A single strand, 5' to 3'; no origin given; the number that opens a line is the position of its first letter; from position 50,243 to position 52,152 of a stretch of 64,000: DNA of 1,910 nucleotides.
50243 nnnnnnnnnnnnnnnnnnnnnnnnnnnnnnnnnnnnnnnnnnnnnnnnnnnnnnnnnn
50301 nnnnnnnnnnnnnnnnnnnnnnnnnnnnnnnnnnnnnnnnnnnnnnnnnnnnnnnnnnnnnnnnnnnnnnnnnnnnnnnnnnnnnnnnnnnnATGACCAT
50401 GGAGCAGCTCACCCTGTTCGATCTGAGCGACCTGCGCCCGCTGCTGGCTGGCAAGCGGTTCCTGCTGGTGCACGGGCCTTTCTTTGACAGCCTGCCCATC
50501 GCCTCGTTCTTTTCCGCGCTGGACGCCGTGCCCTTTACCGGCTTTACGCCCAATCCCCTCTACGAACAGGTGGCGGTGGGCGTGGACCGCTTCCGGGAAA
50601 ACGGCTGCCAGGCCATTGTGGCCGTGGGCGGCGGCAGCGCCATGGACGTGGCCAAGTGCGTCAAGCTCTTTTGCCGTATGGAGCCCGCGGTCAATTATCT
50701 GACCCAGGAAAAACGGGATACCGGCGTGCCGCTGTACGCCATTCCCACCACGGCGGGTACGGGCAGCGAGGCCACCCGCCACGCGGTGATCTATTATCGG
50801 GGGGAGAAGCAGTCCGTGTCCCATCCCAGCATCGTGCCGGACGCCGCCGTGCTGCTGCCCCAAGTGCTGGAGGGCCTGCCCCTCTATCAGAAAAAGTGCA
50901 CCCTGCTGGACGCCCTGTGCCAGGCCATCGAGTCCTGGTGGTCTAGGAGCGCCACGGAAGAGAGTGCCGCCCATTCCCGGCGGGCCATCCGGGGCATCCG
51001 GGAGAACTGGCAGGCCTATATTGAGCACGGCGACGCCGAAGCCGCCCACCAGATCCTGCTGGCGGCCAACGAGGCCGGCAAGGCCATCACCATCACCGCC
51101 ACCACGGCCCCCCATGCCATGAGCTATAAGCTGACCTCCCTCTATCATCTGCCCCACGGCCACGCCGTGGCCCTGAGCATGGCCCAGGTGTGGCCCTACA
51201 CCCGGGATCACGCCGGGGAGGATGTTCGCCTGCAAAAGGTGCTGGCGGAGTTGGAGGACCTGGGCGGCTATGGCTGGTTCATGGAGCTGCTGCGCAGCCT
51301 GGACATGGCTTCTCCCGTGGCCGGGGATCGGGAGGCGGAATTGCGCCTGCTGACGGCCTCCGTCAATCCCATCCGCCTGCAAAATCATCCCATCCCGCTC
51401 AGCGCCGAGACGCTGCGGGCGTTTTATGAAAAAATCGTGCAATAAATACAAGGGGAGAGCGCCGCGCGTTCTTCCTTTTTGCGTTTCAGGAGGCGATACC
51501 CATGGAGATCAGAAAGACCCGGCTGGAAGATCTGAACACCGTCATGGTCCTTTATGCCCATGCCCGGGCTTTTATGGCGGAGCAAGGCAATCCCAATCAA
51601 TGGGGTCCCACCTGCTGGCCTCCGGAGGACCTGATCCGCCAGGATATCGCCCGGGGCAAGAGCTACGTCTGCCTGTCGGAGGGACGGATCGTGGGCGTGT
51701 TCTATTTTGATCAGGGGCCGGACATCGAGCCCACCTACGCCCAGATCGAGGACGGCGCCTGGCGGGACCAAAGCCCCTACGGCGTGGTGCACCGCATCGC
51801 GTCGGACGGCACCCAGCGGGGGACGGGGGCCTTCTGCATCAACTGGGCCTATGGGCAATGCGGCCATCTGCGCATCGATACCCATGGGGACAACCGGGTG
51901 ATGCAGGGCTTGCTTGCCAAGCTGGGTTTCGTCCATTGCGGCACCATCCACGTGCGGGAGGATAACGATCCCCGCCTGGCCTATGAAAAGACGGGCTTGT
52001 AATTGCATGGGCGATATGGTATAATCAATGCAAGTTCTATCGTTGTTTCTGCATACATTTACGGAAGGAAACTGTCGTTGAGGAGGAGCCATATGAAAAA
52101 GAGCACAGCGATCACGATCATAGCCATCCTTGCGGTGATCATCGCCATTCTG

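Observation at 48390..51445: Tri-domain nucleotidyltransferase-cytidylyltransferase-PEP mutase with a PnAA-reductase-like gene but no phosphonopyruvate decarboxylase, appended to rfbACBD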

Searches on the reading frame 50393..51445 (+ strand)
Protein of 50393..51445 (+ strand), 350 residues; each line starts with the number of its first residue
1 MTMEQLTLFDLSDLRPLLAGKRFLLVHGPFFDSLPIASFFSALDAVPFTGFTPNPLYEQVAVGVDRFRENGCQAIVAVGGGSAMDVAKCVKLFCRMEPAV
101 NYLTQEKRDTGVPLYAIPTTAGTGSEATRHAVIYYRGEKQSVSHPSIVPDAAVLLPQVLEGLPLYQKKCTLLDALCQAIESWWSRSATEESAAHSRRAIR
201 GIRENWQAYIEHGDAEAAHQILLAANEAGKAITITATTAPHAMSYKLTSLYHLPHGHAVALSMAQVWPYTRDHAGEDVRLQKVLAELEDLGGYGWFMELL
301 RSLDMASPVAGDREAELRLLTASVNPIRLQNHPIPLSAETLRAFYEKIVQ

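Call 3: search_protein_families(library=pfam, proteins=[window:50393-51445:+], max_evalue=0.01)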
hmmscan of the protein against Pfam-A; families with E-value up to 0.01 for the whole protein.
window:50393-51445:+ (350 aa): 4 families
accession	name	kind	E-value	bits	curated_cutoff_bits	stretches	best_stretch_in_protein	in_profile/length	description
PF00465.25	Fe-ADH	-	5.7e-34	117.6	31.3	1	19-154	21-166/168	Iron-containing alcohol dehydrogenase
PF25137.1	ADH_Fe_C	-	2e-19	70.5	27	1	170-284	4-117/194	Fe-containing alcohol dehydrogenase family, C-terminal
PF13685.12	Fe-ADH_2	-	2.5e-07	31.2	28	1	55-90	58-93/149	Iron-containing alcohol dehydrogenase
PF12063.14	ATG1-like_MIT1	-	0.0055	17.1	22.5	1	137-193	50-104/147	Atg1-like, MIT domain 1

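Call 4: search_protein_families(library=ncbifam, proteins=[window:50393-51445:+], max_evalue=0.01)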
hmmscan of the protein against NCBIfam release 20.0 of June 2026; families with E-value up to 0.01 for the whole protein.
window:50393-51445:+ (350 aa): 16 families
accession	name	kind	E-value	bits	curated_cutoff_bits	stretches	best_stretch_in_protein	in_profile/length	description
NF041833.1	Fe_ADH_ErcA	equivalog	5.6e-40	137.6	550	1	43-275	59-296/382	alcohol dehydrogenase-like regulatory protein ErcA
TIGR03405.1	Phn_Fe-ADH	equivalog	2e-39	135.4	423.7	1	51-310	58-327/355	iron-containing alcohol dehydrogenase PsrA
TIGR02638.1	lactal_redase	equivalog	1.2e-36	126.3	523.15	1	48-277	63-299/379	lactaldehyde reductase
NF011998.0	PRK15454.1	equivalog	2.3e-32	112.2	556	1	54-271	89-311/395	ethanolamine utilization ethanol dehydrogenase EutG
NF007911.0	PRK10624.1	equivalog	6.2e-32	111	537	1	48-279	64-300/382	lactaldehyde reductase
NF010378.0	PRK13805.1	equivalog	1.1e-31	109.5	951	1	48-270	518-757/872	bifunctional acetaldehyde-CoA/alcohol dehydrogenase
NF053866.1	CholDhdGbsBBac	equivalog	1.6e-31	109.3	550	1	43-271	66-302/392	choline dehydrogenase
NF058672.1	4HyButDHCUPNE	equivalog_domain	1.6e-30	106.6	500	1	42-284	55-307/378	4-hydroxybutyrate dehydrogenase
NF007363.0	PRK09860.1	equivalog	1.9e-28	99.7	581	1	45-270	62-292/383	L-threonine dehydrogenase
NF050025.1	SulfAcetaldRedSarD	equivalog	2.9e-24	85.6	700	1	55-261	71-282/385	sulfoacetaldehyde reductase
NF041822.1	daptide_DH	equivalog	9.2e-19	67.5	300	1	71-186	54-179/363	daptide-type RiPP biosynthesis dehydogenase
NF011717.0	PRK15138.1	equivalog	6.6e-16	58.3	645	1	41-273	55-299/387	alcohol dehydrogenase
TIGR04266.1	NDMA_methanol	equivalog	3.8e-09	35.8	625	1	54-270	77-303/420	NDMA-dependent methanol dehydrogenase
NF006941.0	PRK09423.1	subfamily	5.9e-06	25.3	336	1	53-141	66-139/367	glycerol dehydrogenase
NF053832.1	GlycoaldRedHalo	equivalog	0.0011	18.2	550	1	65-193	78-187/363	glycolaldehyde reductase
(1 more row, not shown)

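Call 19: search_solved_structures(query=window:50393-51445:+, max_evalue=1e-10, show_alignments=0)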
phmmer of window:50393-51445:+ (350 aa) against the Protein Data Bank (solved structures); distinct sequences matched with E-value up to 1e-10: 35.
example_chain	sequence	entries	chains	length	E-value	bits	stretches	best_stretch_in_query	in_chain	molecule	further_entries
6jko_A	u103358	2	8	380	2.3e-31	112.5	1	45-265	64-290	Methanol dehydrogenase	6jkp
9ldl_C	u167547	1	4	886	1.6e-27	99.8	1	66-281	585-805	Aldehyde dehydrogenase family protein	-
1vhd_A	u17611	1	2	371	5.7e-26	94.7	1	47-347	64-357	alcohol dehydrogenase, iron-containing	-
1o2d_A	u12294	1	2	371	5.8e-26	94.7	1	47-346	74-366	Alcohol dehydrogenase, iron-containing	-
8zrl_A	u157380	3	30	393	1.5e-25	93.3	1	43-265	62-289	NAD-dependent methanol dehydrogenase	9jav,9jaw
30sm_A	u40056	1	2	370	2.5e-25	92.6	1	72-287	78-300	Cvir-Hbd2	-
7qnj_AAA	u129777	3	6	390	4.3e-25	91.8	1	47-279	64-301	Lactaldehyde reductase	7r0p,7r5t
8zwd_B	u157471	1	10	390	4.5e-25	91.8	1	41-269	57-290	NAD(P)-dependent methanol dehydrogenase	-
7qlg_AAA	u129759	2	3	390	9.2e-25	90.7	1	47-279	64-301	Lactaldehyde reductase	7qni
1rrm_A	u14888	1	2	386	1.5e-24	90.1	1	47-279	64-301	Lactaldehyde reductase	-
2bi4_A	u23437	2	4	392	1.5e-24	90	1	47-279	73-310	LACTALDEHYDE REDUCTASE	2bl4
7qls_AAA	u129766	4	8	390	2.3e-24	89.4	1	47-279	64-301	Lactaldehyde reductase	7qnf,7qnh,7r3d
7qlq_AAA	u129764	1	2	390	2.8e-24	89.2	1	47-279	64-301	Lactaldehyde reductase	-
5br4_A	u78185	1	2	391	4e-24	88.6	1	47-279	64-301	Lactaldehyde reductase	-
3bfj_A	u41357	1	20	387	6.9e-23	84.6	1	42-269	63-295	1,3-propanediol oxidoreductase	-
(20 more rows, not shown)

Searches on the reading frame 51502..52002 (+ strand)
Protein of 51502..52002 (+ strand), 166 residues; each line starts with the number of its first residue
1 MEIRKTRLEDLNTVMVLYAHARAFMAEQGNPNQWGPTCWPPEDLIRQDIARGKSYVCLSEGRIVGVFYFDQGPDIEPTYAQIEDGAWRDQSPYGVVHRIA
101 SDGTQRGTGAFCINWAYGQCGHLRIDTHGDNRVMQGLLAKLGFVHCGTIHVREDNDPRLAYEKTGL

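Call 3: search_protein_families(library=pfam, proteins=[window:51502-52002:+], max_evalue=0.01)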
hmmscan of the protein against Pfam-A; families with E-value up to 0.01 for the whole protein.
window:51502-52002:+ (166 aa): 0 families

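Call 31: search_protein_families(library=pfam, proteins=[window:51502-52002:+], max_evalue=0.01)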
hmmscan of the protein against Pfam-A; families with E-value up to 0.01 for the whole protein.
window:51502-52002:+ (166 aa): 0 families

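Call 32: search_protein_families(library=ncbifam, proteins=[window:51502-52002:+], max_evalue=0.01)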
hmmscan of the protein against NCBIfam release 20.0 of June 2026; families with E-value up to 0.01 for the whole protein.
window:51502-52002:+ (166 aa): 0 families

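Call 52: search_solved_structures(query=window:51502-52002:+, max_evalue=1)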
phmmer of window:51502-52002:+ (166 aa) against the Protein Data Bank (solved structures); distinct sequences matched with E-value up to 1: 3.
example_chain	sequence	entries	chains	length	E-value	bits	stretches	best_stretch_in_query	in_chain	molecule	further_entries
2pc1_A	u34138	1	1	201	7.9e-13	52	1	1-163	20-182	Acetyltransferase, GNAT family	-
3h4q_A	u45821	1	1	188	6.1e-06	29.5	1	3-148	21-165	putative acetyltransferase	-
2qec_A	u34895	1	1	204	0.023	17.9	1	79-162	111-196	Histone acetyltransferase HPA2 and related acetyltransferases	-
